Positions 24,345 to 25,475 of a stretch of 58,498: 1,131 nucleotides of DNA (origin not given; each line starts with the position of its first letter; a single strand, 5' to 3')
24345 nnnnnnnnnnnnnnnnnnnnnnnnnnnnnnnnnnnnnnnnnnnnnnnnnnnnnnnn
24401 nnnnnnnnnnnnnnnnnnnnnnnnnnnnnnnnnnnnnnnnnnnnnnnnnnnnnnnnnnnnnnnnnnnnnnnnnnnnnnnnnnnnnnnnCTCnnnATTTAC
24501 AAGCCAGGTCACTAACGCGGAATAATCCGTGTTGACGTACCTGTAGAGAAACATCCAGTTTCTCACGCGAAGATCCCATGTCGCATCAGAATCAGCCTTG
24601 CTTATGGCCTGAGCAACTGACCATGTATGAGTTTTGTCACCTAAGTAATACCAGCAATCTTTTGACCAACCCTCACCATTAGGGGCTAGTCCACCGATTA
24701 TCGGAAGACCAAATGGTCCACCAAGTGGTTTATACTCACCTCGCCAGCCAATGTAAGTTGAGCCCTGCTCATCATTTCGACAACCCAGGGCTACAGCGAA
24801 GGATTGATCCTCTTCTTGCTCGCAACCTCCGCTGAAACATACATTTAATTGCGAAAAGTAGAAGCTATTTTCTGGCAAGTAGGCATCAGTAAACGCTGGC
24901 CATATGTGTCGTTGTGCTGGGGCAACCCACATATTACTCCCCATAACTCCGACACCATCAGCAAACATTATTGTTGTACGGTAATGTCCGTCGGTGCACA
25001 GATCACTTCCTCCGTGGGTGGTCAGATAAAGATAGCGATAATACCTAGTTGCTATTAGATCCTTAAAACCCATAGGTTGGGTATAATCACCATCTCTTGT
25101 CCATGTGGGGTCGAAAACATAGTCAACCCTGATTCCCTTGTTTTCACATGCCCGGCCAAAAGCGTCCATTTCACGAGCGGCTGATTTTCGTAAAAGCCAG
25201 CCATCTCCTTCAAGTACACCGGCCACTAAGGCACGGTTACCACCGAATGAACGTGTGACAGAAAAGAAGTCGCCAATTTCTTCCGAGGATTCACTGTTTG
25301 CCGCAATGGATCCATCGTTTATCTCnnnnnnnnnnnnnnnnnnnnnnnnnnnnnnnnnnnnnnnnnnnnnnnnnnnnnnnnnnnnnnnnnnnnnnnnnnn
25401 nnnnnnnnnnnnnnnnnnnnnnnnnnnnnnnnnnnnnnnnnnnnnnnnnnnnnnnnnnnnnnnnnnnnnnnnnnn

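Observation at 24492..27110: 872-aa secreted protein whose C-terminal domain carries a clan-CD cysteine-protease-like His/Cys dyad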

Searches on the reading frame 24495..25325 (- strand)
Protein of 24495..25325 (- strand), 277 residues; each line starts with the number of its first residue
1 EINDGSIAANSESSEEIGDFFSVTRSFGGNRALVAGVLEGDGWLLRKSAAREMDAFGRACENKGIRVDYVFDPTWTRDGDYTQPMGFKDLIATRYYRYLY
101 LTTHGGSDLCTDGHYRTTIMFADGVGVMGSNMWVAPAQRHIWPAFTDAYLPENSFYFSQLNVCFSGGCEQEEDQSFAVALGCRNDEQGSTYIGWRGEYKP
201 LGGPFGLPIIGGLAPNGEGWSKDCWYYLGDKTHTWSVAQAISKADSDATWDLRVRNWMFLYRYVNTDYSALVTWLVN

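Call 13: search_protein_representatives(protein=window:24495-25325:-)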
Query: 277 residues. Proteins with E-value up to 0.001 (for the whole library): 20; up to 1e-10: 12; up to 1e-30: 3. The best 20 are listed.
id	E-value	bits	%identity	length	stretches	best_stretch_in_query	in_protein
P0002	3.6e-116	404.2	64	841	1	11-276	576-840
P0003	1.3e-31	126.6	38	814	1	26-275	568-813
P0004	6.3e-31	124.3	41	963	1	30-231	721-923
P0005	2.6e-23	99.3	35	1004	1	13-276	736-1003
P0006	1.8e-22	96.5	37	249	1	28-275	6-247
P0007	2.4e-21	92.9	35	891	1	19-275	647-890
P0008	7.0e-19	84.8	36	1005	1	7-275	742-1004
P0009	6.6e-16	75.0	32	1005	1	20-258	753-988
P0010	1.6e-15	73.8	33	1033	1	23-276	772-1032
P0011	2.7e-15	73.0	32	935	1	11-275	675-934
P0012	2.7e-14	69.7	36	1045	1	24-274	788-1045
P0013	7.3e-12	61.7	30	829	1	20-275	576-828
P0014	1.7e-10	57.2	37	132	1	160-275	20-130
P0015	2.9e-10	56.5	34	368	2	91-275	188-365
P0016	4.1e-10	56.0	32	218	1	53-261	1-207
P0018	1.5e-05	41.0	34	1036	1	52-234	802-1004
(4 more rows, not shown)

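Call 16: predict_structure(protein=window:24495-25325:-)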
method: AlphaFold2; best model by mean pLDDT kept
length: 277 residues; sequences in the alignment: 1
mean_pLDDT: 32.0   pTM: 0.25
mean pLDDT of the five models: 32.0, 30.4, 28.9, 28.4, 25.5
residues with pLDDT >= 90: 0; 70-90: 0; 50-70: 6; < 50: 271
segments of 3 or more residues with pLDDT < 50: 1-52, 62-277
pLDDT, mean of each block of 10 residues (from residue 1): 26 33 31 36 37 50 45 33 35 32 34 27 23 24 27 28 26 36 39 35 32 33 39 29 28 25 27 24
secondary structure, 60 per line:
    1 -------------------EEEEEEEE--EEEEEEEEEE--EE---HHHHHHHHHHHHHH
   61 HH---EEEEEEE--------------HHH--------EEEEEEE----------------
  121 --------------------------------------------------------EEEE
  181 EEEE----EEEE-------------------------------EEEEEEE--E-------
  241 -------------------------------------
elements in order: E20-27 E30-39 H47-62 E66-72 E98-104 E177-184 E189-192 E224-230

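Call 19: search_solved_structures(query=A2, max_evalue=10, show_alignments=3)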
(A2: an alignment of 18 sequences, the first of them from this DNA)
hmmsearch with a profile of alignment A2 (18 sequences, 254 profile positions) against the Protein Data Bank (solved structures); distinct sequences matched with E-value up to 10: 5.
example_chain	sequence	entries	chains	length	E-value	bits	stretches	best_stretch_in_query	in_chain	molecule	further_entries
4ynl_B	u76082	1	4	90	0.13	14.5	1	94-142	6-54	Heterocyst differentiation control protein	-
8wy4_A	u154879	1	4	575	1.8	10.8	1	76-121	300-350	Endonuclease GajA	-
8jq9_B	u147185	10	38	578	1.8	10.8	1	76-121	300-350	Endonuclease GajA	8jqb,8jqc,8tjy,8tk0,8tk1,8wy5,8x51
8sm3_A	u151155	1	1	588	1.8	10.8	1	76-121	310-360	Endonuclease GajA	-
8j4t_A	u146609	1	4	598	1.9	10.8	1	76-121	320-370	Endonuclease GajA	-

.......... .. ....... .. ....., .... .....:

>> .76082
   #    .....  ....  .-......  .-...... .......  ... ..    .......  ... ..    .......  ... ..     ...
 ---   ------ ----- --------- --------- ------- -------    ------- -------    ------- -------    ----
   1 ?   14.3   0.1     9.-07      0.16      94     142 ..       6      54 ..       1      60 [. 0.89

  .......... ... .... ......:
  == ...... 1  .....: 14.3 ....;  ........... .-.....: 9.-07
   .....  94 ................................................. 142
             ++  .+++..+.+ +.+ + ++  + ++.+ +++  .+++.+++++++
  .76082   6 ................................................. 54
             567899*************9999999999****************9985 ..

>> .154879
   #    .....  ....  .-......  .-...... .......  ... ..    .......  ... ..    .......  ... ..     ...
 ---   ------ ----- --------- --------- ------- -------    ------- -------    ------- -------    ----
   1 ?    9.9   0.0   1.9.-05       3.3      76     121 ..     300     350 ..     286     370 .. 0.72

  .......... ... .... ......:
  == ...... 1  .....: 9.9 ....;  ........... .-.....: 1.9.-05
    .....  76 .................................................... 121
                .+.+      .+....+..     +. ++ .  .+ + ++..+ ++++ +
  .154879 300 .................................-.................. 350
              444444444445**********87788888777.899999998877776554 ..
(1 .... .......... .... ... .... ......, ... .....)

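Call 21: find_homologous_proteins(query=A2, max_evalue=0.001)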
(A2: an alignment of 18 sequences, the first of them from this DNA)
Query A2 (18 sequences) (262 aa, profile of the alignment): 1 proteins with E <= 0.001 among 2678 candidates.
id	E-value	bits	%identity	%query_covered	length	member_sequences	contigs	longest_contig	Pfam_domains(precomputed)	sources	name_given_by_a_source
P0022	5.3e-20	90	28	39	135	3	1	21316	-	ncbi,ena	-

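Call 24: find_encoding_contigs(protein=P0022, flank=10000)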
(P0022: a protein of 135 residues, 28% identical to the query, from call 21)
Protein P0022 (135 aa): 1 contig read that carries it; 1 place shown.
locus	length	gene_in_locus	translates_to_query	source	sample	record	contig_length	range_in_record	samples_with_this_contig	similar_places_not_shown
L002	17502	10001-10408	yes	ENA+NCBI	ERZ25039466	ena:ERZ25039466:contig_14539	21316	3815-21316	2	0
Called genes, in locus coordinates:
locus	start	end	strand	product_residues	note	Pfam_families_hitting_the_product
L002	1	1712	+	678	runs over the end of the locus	PF02369:Big_1, PF09134:Invasin_D3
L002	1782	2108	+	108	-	-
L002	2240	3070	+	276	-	PF10092:DUF2330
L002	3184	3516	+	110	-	-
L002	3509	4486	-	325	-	-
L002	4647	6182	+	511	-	PF13229:Beta_helix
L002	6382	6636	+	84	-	-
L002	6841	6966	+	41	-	-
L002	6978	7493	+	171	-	-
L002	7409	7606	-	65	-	-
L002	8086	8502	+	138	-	-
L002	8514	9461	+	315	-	-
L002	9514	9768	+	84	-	-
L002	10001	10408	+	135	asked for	-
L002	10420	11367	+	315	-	-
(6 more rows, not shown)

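Call 26: search_protein_families(library=pfam, proteins=[P0003, P0005, P0008, P0010, P0011, P0012, P0013, P0018, P0007, P0009], max_evalue=0.01)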
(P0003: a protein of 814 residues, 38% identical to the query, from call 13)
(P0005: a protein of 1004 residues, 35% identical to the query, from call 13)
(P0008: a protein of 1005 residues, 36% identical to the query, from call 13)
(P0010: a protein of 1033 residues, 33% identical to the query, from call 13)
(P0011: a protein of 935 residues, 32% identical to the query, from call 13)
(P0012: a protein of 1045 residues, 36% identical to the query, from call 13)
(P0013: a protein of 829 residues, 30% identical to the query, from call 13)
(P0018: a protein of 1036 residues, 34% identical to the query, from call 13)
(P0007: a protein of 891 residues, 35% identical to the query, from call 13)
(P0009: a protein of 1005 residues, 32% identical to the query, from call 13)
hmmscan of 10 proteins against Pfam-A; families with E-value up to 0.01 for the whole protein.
P0003 (814 aa): 4 families
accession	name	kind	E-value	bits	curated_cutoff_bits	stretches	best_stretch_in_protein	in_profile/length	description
PF02369.22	Big_1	-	9.6e-07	29.3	34.9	1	252-337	3-90/93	Bacterial Ig-like domain (group 1)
PF16640.11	Big_3_5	-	0.00055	20.9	35.5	1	148-208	13-72/88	Bacterial Ig-like domain (group 3)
PF13860.13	FlgD_ig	-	0.0011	19.3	27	1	488-533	25-73/79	FlgD Ig-like domain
PF19077.6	Big_13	-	0.0029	18.5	27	0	421-453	69-101/102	Bacterial Ig-like domain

P0005 (1004 aa): 3 families
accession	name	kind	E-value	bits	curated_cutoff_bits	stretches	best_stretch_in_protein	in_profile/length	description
PF02369.22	Big_1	-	1.2e-07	32.2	34.9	1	458-539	2-84/93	Bacterial Ig-like domain (group 1)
PF13620.12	CarboxypepD_reg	-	0.0008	20.1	32.3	1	357-415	1-62/82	Carboxypeptidase regulatory-like domain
PF09134.16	Invasin_D3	-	0.0023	18.8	33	1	460-537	7-84/98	Invasin, domain 3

P0008 (1005 aa): 3 families
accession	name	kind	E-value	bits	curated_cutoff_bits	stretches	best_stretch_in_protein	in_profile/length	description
PF02369.22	Big_1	-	3.1e-09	37.2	34.9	1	318-399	5-88/93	Bacterial Ig-like domain (group 1)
PF09134.16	Invasin_D3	-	4.6e-05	24.3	33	1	323-392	13-82/98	Invasin, domain 3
PF13620.12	CarboxypepD_reg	-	0.0028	18.4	32.3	0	232-288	2-61/82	Carboxypeptidase regulatory-like domain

P0010 (1033 aa): 5 families
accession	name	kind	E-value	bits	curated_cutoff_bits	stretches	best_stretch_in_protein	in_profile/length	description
PF02369.22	Big_1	-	5.4e-12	46.1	34.9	1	494-567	7-82/93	Bacterial Ig-like domain (group 1)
PF09134.16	Invasin_D3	-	1.3e-08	35.7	33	1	494-566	10-82/98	Invasin, domain 3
PF17957.7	Big_7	-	2e-07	32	24.1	1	583-658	1-70/70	Bacterial Ig domain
PF19077.6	Big_13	-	0.00011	23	27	1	627-676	51-101/102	Bacterial Ig-like domain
PF18565.7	Glyco_hydro2_C5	-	0.0089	16.3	32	0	490-567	2-95/103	Glycoside hydrolase family 2 C-terminal domain 5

P0011 (935 aa): 1 family
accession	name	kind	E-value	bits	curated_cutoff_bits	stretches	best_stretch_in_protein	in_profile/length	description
PF02369.22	Big_1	-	9.4e-07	29.3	34.9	1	328-390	15-79/93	Bacterial Ig-like domain (group 1)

P0012 (1045 aa): 3 families
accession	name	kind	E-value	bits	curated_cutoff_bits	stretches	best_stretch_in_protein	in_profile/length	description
PF02369.22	Big_1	-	2e-13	50.7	34.9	1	506-585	4-85/93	Bacterial Ig-like domain (group 1)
PF09134.16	Invasin_D3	-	1.6e-08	35.4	33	1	506-583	7-84/98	Invasin, domain 3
PF13715.12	CarbopepD_reg_2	-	0.0024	18.3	32.2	1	437-499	16-78/88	CarboxypepD_reg-like domain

P0013 (829 aa): 3 families
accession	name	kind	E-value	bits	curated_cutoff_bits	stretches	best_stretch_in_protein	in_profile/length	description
PF13620.12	CarboxypepD_reg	-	4.7e-05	24.1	32.3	0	255-281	37-64/82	Carboxypeptidase regulatory-like domain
PF09134.16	Invasin_D3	-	0.00083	20.3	33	0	232-276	38-85/98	Invasin, domain 3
PF13715.12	CarbopepD_reg_2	-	0.0041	17.5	32.2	0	346-379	26-59/88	CarboxypepD_reg-like domain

P0018 (1036 aa): 2 families
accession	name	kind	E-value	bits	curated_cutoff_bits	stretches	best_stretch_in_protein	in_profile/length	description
PF13860.13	FlgD_ig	-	9.8e-05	22.7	27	1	709-757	25-77/79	FlgD Ig-like domain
PF08308.17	PEGA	-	0.0015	18.8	20.8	1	406-450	2-47/71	PEGA domain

P0007 (891 aa): 2 families
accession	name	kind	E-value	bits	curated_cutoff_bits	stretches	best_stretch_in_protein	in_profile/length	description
PF02369.22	Big_1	-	9.5e-08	32.5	34.9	1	355-414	20-80/93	Bacterial Ig-like domain (group 1)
PF09134.16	Invasin_D3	-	0.00091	20.1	33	0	349-414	16-82/98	Invasin, domain 3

P0009 (1005 aa): 2 families
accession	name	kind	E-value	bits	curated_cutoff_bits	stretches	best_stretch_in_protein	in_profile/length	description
PF02369.22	Big_1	-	1.9e-07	31.5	34.9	1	442-519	4-82/93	Bacterial Ig-like domain (group 1)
PF09134.16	Invasin_D3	-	3e-05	24.9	33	1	444-519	9-84/98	Invasin, domain 3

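Call 28: predict_structure(alignment_id=A2)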
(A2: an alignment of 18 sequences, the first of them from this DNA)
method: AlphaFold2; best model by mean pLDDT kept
length: 262 residues; sequences in the alignment: 18
mean_pLDDT: 86.7   pTM: 0.86
mean pLDDT of the five models: 86.7, 86.6, 86.5, 86.5, 86.4
residues with pLDDT >= 90: 166; 70-90: 67; 50-70: 18; < 50: 11
segments of 3 or more residues with pLDDT < 50: 1-8, 10-12
pLDDT, mean of each block of 10 residues (from residue 1): 40 76 92 95 95 96 84 91 96 94 96 95 94 91 96 94 88 86 78 59 92 92 92 78 87 80 70
secondary structure, 60 per line:
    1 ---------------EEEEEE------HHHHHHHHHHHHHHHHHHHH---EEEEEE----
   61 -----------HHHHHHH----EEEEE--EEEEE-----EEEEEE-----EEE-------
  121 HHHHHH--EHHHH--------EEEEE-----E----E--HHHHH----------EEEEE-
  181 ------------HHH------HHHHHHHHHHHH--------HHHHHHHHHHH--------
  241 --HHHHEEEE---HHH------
elements in order: E16-21 H28-47 E51-56 H72-78 E83-87 E90-94 E100-105 E111-113 H121-126 H130-133 E142-146 H160-164 E175-179 H202-213 H222-232 H243-246 E247-250

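Call 30: fold_search(model_id=the predicted structure, library=pdb)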
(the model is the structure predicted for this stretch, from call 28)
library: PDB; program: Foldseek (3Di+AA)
matches with E <= 10: 1169; with E <= 0.001: 8
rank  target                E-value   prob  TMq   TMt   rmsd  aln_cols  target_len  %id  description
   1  2fp3                  2.5e-04  1.00  0.46  0.47   8.1       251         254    7  Crystal structure of the Drosophila initiator caspase Dronc (released 2006-01-31)
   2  3v3k_G                3.2e-04  1.00  0.46  0.51   9.0       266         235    7  Human caspase 9 in complex with bacterial effector protein (released 2013-03-06)
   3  3v3k_I                4.7e-04  1.00  0.40  0.43   9.4       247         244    8  Human caspase 9 in complex with bacterial effector protein (released 2013-03-06)
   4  3v3k_E                5.3e-04  1.00  0.44  0.47   9.4       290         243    8  Human caspase 9 in complex with bacterial effector protein (released 2013-03-06)
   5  7qp0_B                5.3e-04  0.99  0.43  0.43   7.9       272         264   11  Crystal structure of metacaspase from candida glabrata with magnesium (released 2023-01-11)
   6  6yn8                  6.0e-04  1.00  0.46  0.35   6.7       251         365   12  Human MALT1(334-719) in complex with a tetrazole containing compound (released 2020-06-24)
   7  1i4e_B                7.6e-04  0.99  0.45  0.48   9.7       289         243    7  CRYSTAL STRUCTURE OF THE CASPASE-8/P35 COMPLEX (released 2001-03-28)
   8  3bij_C                9.2e-04  0.99  0.34  0.34   9.3       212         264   12  Crystal structure of protein GSU0716 from Geobacter sulfurreducens. Northeast Structural Genomics target GsR13 (released 2007-12-11)
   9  3bij_B                1.2e-03  1.00  0.30  0.30   7.0       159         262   14  Crystal structure of protein GSU0716 from Geobacter sulfurreducens. Northeast Structural Genomics target GsR13 (released 2007-12-11)
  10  6f7i_B                1.3e-03  1.00  0.44  0.33   7.1       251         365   12  human MALT1(329-728) IN COMPLEX WITH MLT-747 (released 2019-01-02)
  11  4i1r                  1.4e-03  1.00  0.51  0.39   7.2       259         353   12  Human MALT1 (caspase-IG3) in complex with thioridazine (released 2013-08-28)
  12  6ns7_B                1.4e-03  1.00  0.45  0.48   8.8       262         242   11  Crystal structure of murine caspase-11 (released 2020-07-29)
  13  8v4x_C                1.5e-03  1.00  0.46  0.36   7.6       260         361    9  Structure of MALT1 in complex with an allosteric inhibitor (released 2024-05-01)
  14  6wi4_A                1.5e-03  0.99  0.45  0.50   8.2       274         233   10  Caspases from Scleractinian Coral (released 2020-08-26)
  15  3v3k_A                1.5e-03  0.99  0.46  0.49   9.7       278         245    7  Human caspase 9 in complex with bacterial effector protein (released 2013-03-06)
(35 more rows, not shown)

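Call 35: search_protein_families(library=pfam, alignment_id=A2, max_evalue=10)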
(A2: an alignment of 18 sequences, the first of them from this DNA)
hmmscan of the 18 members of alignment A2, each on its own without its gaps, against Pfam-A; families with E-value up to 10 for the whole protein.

A. member 1, seq(262 aa): 0 families

B. families by the number of members that match (of 18 scanned): 4 families
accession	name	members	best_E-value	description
PF03274.19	Foamy_BEL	1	0.018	Foamy virus BEL 1/2 protein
PF10799.13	YliH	1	0.055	Biofilm formation protein (YliH/bssR)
PF12770.12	CHAT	1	0.077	CHAT domain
PF06568.16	DUF1127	1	0.18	Domain of unknown function (DUF1127)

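Call 45: find_encoding_contigs(protein=P0003, flank=6000, max_places=3)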
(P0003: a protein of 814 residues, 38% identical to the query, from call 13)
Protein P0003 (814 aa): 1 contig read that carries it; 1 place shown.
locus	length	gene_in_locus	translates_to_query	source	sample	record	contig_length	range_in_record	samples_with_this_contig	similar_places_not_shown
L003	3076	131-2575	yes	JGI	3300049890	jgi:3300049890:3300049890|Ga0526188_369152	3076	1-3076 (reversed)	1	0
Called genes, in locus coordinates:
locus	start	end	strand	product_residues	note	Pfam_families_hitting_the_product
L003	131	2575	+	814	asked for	PF02369:Big_1 (faint)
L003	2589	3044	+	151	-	-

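Call 46: find_encoding_contigs(protein=P0010, flank=6000, max_places=3)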
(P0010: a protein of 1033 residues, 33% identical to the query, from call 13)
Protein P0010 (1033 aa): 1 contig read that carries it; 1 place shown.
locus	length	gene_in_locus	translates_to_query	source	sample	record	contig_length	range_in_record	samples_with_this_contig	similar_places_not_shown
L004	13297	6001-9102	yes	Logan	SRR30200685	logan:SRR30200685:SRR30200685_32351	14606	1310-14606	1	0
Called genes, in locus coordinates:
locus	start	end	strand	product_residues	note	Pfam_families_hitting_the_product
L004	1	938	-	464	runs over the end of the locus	PF02861:Clp_N, PF02729:OTCace_N, PF00185:OTCace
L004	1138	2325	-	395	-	PF00202:Aminotran_3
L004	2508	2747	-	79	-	PF07927:HicA_toxin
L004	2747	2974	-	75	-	-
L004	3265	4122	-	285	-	PF00696:AA_kinase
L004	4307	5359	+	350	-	PF01336:tRNA_anti-codon (weak), PF01966:HD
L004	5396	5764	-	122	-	PF13443:HTH_26 (faint), PF13560:HTH_31, PF01381:HTH_3, PF12844:HTH_19 (weak)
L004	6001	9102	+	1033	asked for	PF02369:Big_1, PF09134:Invasin_D3, PF17957:Big_7 (weak)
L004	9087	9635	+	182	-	-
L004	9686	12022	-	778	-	PF00403:HMA, PF00122:E1-E2_ATPase, PF00702:Hydrolase, PF08282:Hydrolase_3 (faint)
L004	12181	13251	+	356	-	PF01208:URO-D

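Call 48: find_encoding_contigs(protein=P0005, flank=6000, max_places=2)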
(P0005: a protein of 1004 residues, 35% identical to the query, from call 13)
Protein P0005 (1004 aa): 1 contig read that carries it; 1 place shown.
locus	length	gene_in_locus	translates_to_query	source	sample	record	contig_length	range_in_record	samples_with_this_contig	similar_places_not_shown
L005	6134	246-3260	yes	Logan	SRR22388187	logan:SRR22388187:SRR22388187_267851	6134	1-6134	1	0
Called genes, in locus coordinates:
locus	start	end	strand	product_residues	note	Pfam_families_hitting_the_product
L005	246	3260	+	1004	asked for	PF02369:Big_1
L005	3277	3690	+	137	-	-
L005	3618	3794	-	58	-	-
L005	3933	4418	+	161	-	-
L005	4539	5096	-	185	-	-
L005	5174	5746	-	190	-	PF01569:PAP2, PF14378:PAP2_3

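Call 49: find_encoding_contigs(protein=P0012, flank=6000, max_places=2)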
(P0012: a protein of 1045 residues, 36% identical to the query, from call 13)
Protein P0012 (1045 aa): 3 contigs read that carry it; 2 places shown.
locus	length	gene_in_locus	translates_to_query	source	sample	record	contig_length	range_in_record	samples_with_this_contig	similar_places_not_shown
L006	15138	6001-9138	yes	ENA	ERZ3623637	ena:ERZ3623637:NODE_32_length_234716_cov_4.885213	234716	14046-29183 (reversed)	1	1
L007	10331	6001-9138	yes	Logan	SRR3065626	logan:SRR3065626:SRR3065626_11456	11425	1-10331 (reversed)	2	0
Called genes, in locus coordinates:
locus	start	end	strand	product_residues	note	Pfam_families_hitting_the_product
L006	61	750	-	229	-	PF03372:Exo_endo_phos, PF23226:Exo_endo_phos_PGAP2IP (weak)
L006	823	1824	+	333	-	PF13404:HTH_AsnC-type (faint), PF22451:NirdL-like_HTH, PF17805:AsnC_trans_reg2, PF01037:AsnC_trans_reg (faint), PF22451:NirdL-like_HTH, PF17805:AsnC_trans_reg2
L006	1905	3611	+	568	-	PF03190:Thioredox_DsbH, PF13098:Thioredoxin_2, PF13899:Thioredoxin_7, PF07470:Glyco_hydro_88 (weak), PF07221:GlcNAc_2-epim (faint)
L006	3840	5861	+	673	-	PF11308:Glyco_hydro_129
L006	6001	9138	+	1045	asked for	PF02369:Big_1, PF09134:Invasin_D3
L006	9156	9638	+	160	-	-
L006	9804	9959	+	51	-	-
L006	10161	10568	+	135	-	-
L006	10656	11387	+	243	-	PF00625:Guanylate_kin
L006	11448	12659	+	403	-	PF02441:Flavoprotein, PF04127:DFP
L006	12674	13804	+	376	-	PF00438:S-AdoMet_synt_N, PF02772:S-AdoMet_synt_M, PF02773:S-AdoMet_synt_C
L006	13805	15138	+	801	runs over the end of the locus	PF17764:PriA_3primeBD, PF00270:DEAD, PF04851:ResIII, PF18319:Zn_ribbon_PriA, PF00271:Helicase_C, PF18074:PriA_C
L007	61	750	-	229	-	PF03372:Exo_endo_phos, PF23226:Exo_endo_phos_PGAP2IP (weak)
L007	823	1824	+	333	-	PF13404:HTH_AsnC-type (faint), PF22451:NirdL-like_HTH, PF17805:AsnC_trans_reg2, PF01037:AsnC_trans_reg (faint), PF22451:NirdL-like_HTH, PF17805:AsnC_trans_reg2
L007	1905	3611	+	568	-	PF03190:Thioredox_DsbH, PF13098:Thioredoxin_2, PF13899:Thioredoxin_7, PF07470:Glyco_hydro_88 (weak), PF07221:GlcNAc_2-epim (faint)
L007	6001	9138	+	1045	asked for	PF02369:Big_1, PF09134:Invasin_D3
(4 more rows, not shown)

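Call 50: find_encoding_contigs(protein=P0011, flank=6000, max_places=2)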
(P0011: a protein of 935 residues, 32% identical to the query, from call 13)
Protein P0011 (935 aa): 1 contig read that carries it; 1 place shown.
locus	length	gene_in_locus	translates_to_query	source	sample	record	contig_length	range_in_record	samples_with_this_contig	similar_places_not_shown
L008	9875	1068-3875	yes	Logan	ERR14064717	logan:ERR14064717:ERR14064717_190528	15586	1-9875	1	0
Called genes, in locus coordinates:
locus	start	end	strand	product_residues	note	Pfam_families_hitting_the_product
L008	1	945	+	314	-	?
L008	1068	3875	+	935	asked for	PF02369:Big_1 (faint)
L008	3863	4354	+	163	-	-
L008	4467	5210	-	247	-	-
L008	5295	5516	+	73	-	-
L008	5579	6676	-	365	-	PF01075:Glyco_transf_9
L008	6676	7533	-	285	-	PF00535:Glycos_transf_2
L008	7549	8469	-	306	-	PF13489:Methyltransf_23, PF08241:Methyltransf_11, PF08242:Methyltransf_12, PF13649:Methyltransf_25, PF13847:Methyltransf_31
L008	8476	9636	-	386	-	-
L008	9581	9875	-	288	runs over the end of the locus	PF01370:Epimerase, PF07993:NAD_binding_4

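Call 51: find_encoding_contigs(protein=P0013, flank=6000, max_places=2)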
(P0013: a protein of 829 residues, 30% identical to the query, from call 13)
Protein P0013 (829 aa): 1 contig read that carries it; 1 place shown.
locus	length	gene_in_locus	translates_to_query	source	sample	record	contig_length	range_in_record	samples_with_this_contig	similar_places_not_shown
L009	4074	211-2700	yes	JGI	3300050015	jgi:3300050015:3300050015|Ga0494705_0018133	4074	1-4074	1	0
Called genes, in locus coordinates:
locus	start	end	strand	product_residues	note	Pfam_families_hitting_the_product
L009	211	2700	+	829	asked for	-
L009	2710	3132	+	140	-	-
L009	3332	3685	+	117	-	PF01797:Y1_Tnp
